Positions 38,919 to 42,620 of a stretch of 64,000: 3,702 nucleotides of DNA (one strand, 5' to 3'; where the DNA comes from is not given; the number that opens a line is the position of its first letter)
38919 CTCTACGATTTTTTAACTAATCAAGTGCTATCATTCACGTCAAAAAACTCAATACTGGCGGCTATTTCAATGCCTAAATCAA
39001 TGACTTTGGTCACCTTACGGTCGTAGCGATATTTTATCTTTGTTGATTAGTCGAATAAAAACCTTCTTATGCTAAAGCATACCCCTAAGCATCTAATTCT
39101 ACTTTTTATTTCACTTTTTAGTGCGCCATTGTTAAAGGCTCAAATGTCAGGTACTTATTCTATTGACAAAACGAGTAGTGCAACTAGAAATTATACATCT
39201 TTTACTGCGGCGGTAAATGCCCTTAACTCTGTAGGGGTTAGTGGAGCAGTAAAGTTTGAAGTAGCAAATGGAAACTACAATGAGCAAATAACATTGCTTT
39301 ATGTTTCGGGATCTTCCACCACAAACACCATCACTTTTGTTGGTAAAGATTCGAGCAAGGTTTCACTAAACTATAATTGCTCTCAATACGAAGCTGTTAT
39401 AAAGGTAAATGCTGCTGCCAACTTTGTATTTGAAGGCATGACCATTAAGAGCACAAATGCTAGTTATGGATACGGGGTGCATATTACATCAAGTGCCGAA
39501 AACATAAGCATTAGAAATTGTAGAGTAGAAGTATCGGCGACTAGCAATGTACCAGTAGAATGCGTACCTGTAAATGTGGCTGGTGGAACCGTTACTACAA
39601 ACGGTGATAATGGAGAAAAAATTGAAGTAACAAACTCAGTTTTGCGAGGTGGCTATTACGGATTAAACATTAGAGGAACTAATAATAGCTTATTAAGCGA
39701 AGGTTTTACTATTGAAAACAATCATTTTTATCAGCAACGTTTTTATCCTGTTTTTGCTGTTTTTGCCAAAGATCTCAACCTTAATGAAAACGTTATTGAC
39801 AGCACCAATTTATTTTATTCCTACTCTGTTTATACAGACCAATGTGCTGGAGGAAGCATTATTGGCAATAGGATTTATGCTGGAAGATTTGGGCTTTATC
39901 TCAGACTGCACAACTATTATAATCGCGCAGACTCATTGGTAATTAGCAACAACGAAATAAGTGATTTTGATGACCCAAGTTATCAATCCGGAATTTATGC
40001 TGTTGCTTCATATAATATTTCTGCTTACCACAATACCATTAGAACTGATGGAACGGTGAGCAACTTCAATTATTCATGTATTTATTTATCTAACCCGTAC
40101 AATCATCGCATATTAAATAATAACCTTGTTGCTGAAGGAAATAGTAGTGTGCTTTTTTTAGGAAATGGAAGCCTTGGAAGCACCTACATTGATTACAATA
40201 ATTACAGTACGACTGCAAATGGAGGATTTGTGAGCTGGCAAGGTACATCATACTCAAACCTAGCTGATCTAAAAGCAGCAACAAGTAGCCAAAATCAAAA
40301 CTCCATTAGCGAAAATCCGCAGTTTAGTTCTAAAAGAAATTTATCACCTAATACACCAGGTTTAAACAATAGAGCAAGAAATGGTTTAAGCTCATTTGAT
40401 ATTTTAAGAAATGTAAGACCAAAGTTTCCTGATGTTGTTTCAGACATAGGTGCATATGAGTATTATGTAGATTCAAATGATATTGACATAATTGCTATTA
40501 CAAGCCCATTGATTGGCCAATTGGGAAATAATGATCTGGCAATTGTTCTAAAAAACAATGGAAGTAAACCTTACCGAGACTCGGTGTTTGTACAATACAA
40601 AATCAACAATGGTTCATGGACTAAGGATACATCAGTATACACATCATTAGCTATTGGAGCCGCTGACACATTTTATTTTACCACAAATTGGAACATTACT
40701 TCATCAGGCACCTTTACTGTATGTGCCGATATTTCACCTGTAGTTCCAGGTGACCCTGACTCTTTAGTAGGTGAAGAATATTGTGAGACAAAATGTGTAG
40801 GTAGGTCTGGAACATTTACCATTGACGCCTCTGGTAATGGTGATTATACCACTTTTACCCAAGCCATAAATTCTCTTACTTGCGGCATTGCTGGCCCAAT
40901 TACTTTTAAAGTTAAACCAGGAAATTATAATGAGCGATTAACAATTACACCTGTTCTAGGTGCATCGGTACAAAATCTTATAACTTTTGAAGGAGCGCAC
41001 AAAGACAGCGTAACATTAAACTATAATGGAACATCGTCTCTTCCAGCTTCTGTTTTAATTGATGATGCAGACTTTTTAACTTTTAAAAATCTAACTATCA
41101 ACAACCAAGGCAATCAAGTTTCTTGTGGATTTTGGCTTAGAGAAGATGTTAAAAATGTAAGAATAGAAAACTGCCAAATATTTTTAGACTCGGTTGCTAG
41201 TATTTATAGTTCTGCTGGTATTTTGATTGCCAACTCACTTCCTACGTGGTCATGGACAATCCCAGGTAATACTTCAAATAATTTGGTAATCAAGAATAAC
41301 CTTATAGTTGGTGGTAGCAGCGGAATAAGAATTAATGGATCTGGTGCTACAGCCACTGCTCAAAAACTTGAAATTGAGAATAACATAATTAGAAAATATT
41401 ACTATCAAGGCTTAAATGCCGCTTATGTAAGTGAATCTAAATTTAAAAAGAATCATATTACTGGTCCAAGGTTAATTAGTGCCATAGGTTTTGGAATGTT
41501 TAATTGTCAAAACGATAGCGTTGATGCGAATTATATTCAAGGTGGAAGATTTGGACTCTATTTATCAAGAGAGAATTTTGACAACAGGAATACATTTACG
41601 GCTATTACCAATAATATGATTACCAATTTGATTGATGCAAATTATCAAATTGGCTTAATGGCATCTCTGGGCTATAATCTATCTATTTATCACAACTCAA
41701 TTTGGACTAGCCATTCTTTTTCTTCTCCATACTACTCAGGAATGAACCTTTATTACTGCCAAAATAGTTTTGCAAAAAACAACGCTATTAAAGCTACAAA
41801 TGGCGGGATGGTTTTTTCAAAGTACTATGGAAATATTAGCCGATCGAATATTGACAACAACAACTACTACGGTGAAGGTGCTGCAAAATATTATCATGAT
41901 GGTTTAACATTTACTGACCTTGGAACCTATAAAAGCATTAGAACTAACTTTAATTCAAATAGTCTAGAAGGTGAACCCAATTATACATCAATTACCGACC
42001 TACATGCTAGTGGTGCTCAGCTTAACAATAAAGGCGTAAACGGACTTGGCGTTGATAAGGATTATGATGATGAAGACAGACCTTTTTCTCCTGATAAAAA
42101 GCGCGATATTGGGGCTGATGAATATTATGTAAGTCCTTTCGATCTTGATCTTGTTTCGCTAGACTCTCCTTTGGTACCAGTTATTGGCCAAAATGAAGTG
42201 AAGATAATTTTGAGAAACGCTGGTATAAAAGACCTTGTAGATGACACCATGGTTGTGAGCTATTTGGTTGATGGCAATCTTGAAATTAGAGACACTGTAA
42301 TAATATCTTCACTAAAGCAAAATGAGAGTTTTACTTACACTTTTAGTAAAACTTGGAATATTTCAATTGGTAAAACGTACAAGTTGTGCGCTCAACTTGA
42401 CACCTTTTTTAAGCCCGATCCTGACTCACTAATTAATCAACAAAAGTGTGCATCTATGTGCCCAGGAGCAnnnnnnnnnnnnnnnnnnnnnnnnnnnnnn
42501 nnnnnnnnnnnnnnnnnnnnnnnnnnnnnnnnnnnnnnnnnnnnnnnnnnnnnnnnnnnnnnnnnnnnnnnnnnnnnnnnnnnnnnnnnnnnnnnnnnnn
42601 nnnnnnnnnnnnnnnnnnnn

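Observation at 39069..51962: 12.9-kb gene for a 4297-aa T9SS cargo with 3 beta-helix modules, ~28 PKD domains and a CTD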

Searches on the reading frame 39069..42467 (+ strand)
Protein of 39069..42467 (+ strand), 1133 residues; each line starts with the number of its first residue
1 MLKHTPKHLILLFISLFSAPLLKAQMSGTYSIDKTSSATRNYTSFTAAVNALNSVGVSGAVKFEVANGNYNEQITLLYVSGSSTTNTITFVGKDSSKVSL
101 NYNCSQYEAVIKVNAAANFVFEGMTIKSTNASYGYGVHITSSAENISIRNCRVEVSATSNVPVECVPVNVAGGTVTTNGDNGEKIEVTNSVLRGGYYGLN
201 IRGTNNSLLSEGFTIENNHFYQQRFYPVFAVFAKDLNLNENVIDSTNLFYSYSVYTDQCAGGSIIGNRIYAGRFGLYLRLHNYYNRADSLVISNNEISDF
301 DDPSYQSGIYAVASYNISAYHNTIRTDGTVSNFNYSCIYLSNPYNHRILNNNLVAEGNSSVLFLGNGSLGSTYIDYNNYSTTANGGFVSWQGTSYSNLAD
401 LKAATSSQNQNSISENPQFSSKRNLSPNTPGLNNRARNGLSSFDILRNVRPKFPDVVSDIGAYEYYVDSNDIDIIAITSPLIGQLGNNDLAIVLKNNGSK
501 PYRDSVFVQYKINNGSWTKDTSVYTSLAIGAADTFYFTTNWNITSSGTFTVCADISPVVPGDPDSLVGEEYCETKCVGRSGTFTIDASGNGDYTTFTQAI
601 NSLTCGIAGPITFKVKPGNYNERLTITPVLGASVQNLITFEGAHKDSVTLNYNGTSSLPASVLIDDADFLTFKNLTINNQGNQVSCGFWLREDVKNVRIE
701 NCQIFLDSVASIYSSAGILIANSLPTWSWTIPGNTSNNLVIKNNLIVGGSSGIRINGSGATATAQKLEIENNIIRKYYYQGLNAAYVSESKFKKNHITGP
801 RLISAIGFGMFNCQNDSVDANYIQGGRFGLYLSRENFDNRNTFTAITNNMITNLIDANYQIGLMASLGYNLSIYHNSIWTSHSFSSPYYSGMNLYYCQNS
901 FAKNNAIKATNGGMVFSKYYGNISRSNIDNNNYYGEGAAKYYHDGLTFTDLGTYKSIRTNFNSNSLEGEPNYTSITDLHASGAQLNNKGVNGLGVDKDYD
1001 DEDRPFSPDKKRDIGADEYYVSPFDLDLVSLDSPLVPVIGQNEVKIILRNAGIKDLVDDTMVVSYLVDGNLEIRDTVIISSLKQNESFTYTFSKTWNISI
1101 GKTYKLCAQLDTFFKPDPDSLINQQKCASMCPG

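Call 24: find_related_loci(query=window:39069-42467:+, collection=genome_contigs, flank=10000)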
Query window:39069-42467:+ (1133 aa) in genome_contigs; peptide patterns used: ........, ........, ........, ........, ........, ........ (x = any residue, [..] = any of these).
49 stretches matched a pattern; 6 encode a relative of the query (tblastn E <= 1e-3); 6 distinct loci.
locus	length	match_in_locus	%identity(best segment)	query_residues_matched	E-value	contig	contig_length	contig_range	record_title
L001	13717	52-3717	26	26-1108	7e-49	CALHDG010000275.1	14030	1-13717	MAG: uncultured Chitinophagales bacterium isolate R2_Bin_Bin_98_1 genome assembly, contig: c_000000400855, whole genome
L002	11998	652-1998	27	3-1019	2e-20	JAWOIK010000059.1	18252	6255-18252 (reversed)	MAG: Ignavibacteriaceae bacterium isolate CWP5-2.bin.23 k191_1976436, whole genome shotgun sequence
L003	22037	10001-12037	26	9-1023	1e-20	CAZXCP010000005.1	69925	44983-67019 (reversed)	MAG TPA_asm: uncultured Ignavibacteriaceae bacterium isolate binchicken_co277_195 genome assembly, contig: NODE_782_leng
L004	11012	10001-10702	28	7-772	5e-18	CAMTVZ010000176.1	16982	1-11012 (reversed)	MAG: uncultured Ignavibacteriae bacterium isolate G04_MAG_00013 genome assembly, contig: G04_MAG_00013_000000000092, who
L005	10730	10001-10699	30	8-798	1e-19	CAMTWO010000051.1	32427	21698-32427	MAG: uncultured Ignavibacteriae bacterium isolate G03_MAG_00003 genome assembly, contig: G03_MAG_00003_000000000024, who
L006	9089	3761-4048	27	22-128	8e-5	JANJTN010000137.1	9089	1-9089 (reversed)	MAG: bacterium isolate RX1_metabat.bin.9 RX1_k141_143424, whole genome shotgun sequence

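Call 33: search_protein_families(library=pfam, proteins=[L001:46-13380:+], max_evalue=0.01)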
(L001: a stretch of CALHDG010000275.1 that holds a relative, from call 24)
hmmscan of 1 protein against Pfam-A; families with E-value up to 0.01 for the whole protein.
L001:46-13380:+ (4445 aa): 9 families
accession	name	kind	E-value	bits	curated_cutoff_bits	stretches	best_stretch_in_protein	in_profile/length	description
PF07705.17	CARDB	-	1e-11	45.4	22.7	0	1162-1224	22-81/101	CARDB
PF13229.12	Beta_helix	-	3.4e-09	36.9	25.9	2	286-454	3-156/158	Right handed beta helix region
PF21027.3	Sde0182_C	-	2e-06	28.8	27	1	4147-4208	1-68/83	Cellulose-binding protein Sde0182, C-terminal domain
PF22352.2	K319L-like_PKD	-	2.2e-06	28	27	1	4136-4220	1-84/84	K319L-like, PKD domain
PF18911.6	PKD_4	-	4.7e-05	23.8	27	1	4129-4167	1-39/85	PKD domain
PF13205.12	Big_5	-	7.5e-05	23.8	23.6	1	3583-3679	1-93/105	Bacterial Ig-like domain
PF13620.12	CarboxypepD_reg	-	0.00016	22.4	32.3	1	2320-2377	14-71/82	Carboxypeptidase regulatory-like domain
PF19081.6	Ig_7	-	0.0013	19.5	27.3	1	1253-1323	7-84/84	Ig-like domain CHU_C associated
PF05048.19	NosD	-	0.0021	18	23.6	1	285-462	18-176/212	Periplasmic copper-binding protein (NosD)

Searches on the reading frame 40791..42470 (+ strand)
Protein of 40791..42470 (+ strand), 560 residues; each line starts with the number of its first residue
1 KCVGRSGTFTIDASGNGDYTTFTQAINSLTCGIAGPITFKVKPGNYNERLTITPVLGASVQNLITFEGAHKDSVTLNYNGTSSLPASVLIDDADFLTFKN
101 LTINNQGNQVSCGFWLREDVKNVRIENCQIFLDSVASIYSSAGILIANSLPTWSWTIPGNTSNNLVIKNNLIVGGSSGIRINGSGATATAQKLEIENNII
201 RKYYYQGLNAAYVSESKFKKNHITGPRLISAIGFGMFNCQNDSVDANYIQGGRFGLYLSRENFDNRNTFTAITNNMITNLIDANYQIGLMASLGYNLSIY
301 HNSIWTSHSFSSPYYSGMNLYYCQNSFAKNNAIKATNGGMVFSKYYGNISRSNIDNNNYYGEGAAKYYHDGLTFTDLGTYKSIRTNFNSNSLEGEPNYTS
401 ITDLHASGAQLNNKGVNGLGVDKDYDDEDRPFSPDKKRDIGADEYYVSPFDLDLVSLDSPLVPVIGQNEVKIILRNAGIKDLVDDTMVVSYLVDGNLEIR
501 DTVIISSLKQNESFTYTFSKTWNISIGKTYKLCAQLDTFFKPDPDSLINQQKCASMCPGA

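Call 6: search_protein_families(library=pfam, proteins=[window:40791-42470:+], max_evalue=10)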
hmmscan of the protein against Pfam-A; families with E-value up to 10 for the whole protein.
window:40791-42470:+ (560 aa): 2 families
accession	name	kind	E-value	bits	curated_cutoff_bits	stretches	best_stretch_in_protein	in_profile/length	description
PF07705.17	CARDB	-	0.00054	20.6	22.7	1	467-537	20-84/101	CARDB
PF01095.25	Pectinesterase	-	0.017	14.3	27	1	11-129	4-123/298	Pectinesterase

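Call 15: search_protein_families(library=ncbifam, proteins=[window:40803-42467:+], max_evalue=10)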
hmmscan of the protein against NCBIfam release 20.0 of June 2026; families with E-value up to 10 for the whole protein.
window:40803-42467:+ (555 aa): 1 family
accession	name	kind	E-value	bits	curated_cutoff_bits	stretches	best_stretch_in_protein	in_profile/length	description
NF038282.1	LapC_YejM_PbgA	exception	0.092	11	825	1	266-309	323-366/584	LPS biosynthesis-modulating metalloenzyme YejM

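Call 21: find_homologous_proteins(query=window:40803-42467:+, max_evalue=0.00001)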
Query window:40803-42467:+ (555 aa): 18 proteins with E <= 0.00001 among 8000 candidates.
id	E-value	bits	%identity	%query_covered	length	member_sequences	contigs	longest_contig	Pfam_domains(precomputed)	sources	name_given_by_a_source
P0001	3.3e-137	477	54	69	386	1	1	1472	-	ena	-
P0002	2.8e-30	124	29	95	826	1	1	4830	PF13229.13,PF18962.8,PF19081.7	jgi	jgi:hypothetical protein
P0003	1.8e-26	111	28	80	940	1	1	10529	PF13229.13,PF05048.20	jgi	jgi:parallel beta-helix repeat protein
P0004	2.3e-22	98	31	65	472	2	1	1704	PF13229.13,PF18962.8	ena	-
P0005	2.7e-22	98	26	87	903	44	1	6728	PF13229.13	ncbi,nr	ncbi:MAG: hypothetical protein HOA61_18775, partial [Bacteroidetes bacterium]|nr:hypothetical protei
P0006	1.5e-20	92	26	92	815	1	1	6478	PF00801.27,PF18962.8,PF18911.7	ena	-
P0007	4.8e-20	90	30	79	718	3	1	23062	PF18962.8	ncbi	-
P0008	1.9e-19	88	27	93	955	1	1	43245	PF13229.13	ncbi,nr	ncbi:MAG: right-handed parallel beta-helix repeat-containing protein, partial [Bacteroidetes bacteri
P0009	3.5e-18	84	25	88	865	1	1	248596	-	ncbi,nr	ncbi:MAG: hypothetical protein IPL92_12225 [Saprospiraceae bacterium]|nr:hypothetical protein [Candi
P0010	2.3e-17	81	27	80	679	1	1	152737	-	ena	-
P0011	1.2e-16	79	48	12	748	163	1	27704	PF18962.8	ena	-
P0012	1.5e-16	78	26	90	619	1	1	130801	-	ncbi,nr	ncbi:MAG: hypothetical protein IPK03_09120 [Bacteroidetes bacterium]|nr:hypothetical protein [Bacter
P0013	4.1e-15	74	24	98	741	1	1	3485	PF13229.13,PF00801.27,PF18962.8,PF05048.20,PF18911.7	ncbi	-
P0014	5.3e-15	73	28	79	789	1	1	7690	PF13229.13,PF05048.20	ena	-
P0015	3.3e-14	71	26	79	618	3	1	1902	PF13229.13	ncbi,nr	ncbi:MAG: right-handed parallel beta-helix repeat-containing protein, partial [Flavobacteriales bact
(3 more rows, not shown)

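Call 42: predict_structure(alignment_id=A2)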
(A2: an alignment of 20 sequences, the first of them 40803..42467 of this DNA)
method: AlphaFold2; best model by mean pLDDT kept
length: 555 residues; sequences in the alignment: 20
mean_pLDDT: 88.3   pTM: 0.80
mean pLDDT of the five models: 88.3, 87.7, 87.0, 86.4, 84.9
residues with pLDDT >= 90: 342; 70-90: 159; 50-70: 45; < 50: 9
segments of 3 or more residues with pLDDT < 50: 536-544
pLDDT, mean of each block of 10 residues (from residue 1): 97 97 96 98 97 97 90 91 95 98 88 94 92 78 80 75 97 92 86 96 94 98 93 96 95 96 95 94 95 97 81 93 95 89 76 91 89 87 84 88 74 88 75 78 65 88 93 76 88 90 84 93 88 57 66 80
secondary structure, 60 per line:
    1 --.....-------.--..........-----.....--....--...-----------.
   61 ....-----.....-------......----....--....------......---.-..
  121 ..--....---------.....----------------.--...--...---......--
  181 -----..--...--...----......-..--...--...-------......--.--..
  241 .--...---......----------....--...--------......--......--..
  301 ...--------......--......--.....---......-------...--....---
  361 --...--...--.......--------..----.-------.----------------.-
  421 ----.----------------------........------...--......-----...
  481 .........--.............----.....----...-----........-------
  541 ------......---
elements in order: E3-7 H18-27 E33-37 E40-43 E46-48 E60-64 E70-74 E82-87 E92-95 E98-101 E108-113 E119-122 E125-128 E138-142 E162-164 E167-169 E173-178 E190-192 E195-197 E202-207 E213-215 E218-220 E228-233 E239-241 E244-246 E250-255 E266-269 E272-274 E283-288 E291-296 E299-303 E312-317 E320-325 E328-332 E336-341 E349-351 E354-357 E363-365 E368-370 H373-379 E448-455 E462-464 E467-472 E478-489 E492-504 E509-513 E518-520 E526-533 E547-552

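Call 46: fold_search(model_id=the predicted structure, library=pdb)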
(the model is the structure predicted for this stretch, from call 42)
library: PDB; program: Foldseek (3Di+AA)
matches with E <= 10: 1716; with E <= 0.001: 66
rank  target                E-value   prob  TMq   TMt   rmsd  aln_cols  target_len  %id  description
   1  8wm1_A                3.6e-09  1.00  0.28  0.32  17.5       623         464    9  DHS dehydratase (released 2024-10-02)
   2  5gqc_D                8.4e-09  1.00  0.51  0.48   7.6       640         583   12  Crystal structure of lacto-N-biosidase LnbX from Bifidobacterium longum subsp. longum, ligand-free form (released 2017-04-19)
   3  5gqc_A                1.5e-06  1.00  0.51  0.49   7.4       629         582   13  Crystal structure of lacto-N-biosidase LnbX from Bifidobacterium longum subsp. longum, ligand-free form (released 2017-04-19)
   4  5zks                  7.4e-06  1.00  0.35  0.43  10.9       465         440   10  Crystal structure of DFA-IIIase from Arthrobacter chlorophenolicus A6 (released 2018-12-19)
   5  7o79                  8.1e-06  1.00  0.36  0.45  10.4       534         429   13  Structure of the PL6 family polysaccharide lyase Pedsa3628 from Pseudopedobacter saltans (released 2021-07-28)
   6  5lw3                  8.9e-06  1.00  0.42  0.58   6.5       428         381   13  Azotobacter vinelandii Mannuronan C-5 epimerase AlgE6 A-module (released 2017-10-25)
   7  5zl5_A                1.3e-05  1.00  0.33  0.41  11.5       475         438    9  Crystal structure of DFA-IIIase mutant C387A from Arthrobacter chlorophenolicus A6 (released 2018-12-19)
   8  5zkw_F                1.7e-05  1.00  0.38  0.49   6.6       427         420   11  Crystal structure of DFA-IIIase from Arthrobacter chlorophenolicus A6 in complex with GF2 (released 2018-12-19)
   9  6w4q_D                2.0e-05  1.00  0.28  0.22  16.6       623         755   10  Crystal structure of full-length tailspike protein 2 (TSP2, ORF211) ) from Escherichia coli O157:H7 bacteriophage CAB1 (released 2021-01-20)
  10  5zl5_D                2.1e-05  1.00  0.35  0.43  11.1       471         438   10  Crystal structure of DFA-IIIase mutant C387A from Arthrobacter chlorophenolicus A6 (released 2018-12-19)
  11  5zla_C                2.1e-05  1.00  0.35  0.43  11.2       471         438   10  Crystal structure of mutant C387A of DFA-IIIase from Arthrobacter chlorophenolicus A6 in complex with DFA-III (released 2018-12-19)
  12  8jaz_A                2.2e-05  1.00  0.34  0.39  11.0       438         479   12  Structure of the alginate epimerase/lyase complexed with di-mannuronic acid (released 2024-05-08)
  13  2pyh_A                2.6e-05  1.00  0.45  0.64   4.8       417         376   12  Azotobacter vinelandii Mannuronan C-5 epimerase AlgE4 A-module complexed with mannuronan trisaccharide (released 2008-05-27)
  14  9ozl_C                2.6e-05  1.00  0.36  0.52   8.1       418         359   11  Crystal structure of the polysaccharide lyase RbmB from Vibrio cholerae (released 2026-03-11)
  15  5zl5_E                3.6e-05  1.00  0.34  0.41  11.7       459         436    9  Crystal structure of DFA-IIIase mutant C387A from Arthrobacter chlorophenolicus A6 (released 2018-12-19)
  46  3idu_A                2.5e-04  1.00  0.17  0.68   4.3       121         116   20  Crystal Structure of the CARDB domain of the PF1109 protein in complex with di-metal ions from Pyrococcus furiosus, No (released 2009-08-04)
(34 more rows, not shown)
